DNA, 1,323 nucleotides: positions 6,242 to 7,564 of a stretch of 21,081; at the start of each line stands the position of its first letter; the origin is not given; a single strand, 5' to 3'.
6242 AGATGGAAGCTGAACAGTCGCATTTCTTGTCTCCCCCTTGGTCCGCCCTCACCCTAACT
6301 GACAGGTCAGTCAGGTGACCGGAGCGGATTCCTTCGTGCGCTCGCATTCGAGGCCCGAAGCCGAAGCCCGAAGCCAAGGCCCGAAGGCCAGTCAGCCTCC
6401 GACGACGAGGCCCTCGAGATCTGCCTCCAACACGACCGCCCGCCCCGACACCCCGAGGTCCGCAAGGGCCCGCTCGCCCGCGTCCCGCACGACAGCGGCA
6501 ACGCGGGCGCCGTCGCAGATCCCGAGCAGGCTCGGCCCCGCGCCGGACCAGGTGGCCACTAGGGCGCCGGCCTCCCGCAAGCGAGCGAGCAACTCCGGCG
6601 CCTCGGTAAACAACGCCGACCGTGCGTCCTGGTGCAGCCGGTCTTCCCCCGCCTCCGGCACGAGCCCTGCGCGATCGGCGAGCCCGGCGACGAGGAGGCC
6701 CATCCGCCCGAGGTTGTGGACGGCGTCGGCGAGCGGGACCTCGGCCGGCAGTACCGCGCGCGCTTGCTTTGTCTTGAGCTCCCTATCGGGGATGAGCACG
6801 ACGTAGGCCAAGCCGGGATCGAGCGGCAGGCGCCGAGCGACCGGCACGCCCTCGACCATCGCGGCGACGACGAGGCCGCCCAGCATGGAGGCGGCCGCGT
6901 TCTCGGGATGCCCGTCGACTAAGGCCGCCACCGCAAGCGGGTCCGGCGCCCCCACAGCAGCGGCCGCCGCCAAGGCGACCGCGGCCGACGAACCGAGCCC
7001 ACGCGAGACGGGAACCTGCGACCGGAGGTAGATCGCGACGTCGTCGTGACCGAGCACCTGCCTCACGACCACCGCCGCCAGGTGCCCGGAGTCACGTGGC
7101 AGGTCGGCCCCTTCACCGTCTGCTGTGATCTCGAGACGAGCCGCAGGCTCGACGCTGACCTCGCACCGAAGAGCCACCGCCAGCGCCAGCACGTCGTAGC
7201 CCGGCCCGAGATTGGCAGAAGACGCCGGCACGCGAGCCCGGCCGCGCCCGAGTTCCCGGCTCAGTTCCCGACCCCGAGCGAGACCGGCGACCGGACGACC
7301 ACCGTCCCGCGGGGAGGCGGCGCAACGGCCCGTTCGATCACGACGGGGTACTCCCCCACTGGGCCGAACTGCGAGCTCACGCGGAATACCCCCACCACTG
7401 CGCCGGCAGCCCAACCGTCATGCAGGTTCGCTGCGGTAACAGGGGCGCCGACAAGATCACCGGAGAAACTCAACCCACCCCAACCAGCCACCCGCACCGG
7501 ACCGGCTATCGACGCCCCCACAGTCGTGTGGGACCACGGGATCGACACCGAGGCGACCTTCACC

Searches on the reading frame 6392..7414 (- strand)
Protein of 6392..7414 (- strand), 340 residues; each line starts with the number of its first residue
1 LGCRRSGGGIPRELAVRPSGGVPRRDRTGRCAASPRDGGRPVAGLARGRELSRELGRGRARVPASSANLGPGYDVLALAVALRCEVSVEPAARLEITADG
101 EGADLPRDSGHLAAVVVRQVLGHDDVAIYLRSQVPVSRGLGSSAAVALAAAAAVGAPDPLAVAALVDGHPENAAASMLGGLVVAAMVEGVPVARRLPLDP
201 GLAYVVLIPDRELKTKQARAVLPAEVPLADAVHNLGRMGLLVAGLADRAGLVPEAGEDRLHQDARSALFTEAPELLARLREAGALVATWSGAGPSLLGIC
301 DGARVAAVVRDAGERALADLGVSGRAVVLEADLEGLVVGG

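Call 6: search_protein_families(library=pfam, proteins=[window:6392-7414:-])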
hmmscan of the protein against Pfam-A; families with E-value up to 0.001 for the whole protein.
window:6392-7414:- (340 aa): 2 families
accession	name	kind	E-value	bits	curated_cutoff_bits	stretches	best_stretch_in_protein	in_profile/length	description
PF00288.32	GHMP_kinases_N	-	2.4e-07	31.3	22.3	1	116-156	9-48/87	GHMP kinases N terminal domain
PF08544.19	GHMP_kinases_C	-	1.1e-06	29.4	21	1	256-312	21-79/85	GHMP kinases C terminal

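Call 17: search_protein_families(library=ncbifam, proteins=[window:6392-7414:-])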
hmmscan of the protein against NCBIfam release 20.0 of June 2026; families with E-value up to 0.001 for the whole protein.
window:6392-7414:- (340 aa): 7 families
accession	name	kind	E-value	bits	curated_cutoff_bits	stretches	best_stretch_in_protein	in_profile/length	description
TIGR00191.1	thrB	equivalog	7.8e-49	166.1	168.25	1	61-315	4-279/304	homoserine kinase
NF002288.1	PRK01212.1-4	equivalog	7.3e-44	150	194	2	168-328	133-293/303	homoserine kinase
TIGR01920.1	Shik_kin_archae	equivalog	4.6e-12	45.9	126.85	1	77-154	18-98/266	shikimate kinase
NF003036.0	PRK03926.1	equivalog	5.1e-08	32.3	403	1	75-154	24-104/302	mevalonate kinase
TIGR00549.1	mevalon_kin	equivalog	1.1e-06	28.3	163.05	1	112-154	67-109/276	mevalonate kinase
NF002870.0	PRK03188.1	equivalog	0.00012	20.8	286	0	78-154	41-122/310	4-(cytidine 5'-diphospho)-2-C-methyl-D-erythritol kinase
NF040726.1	BetaRFA-P_synth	equivalog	0.0004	19.6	328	0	273-335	264-324/327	beta-ribofuranosylaminobenzene 5'-phosphate synthase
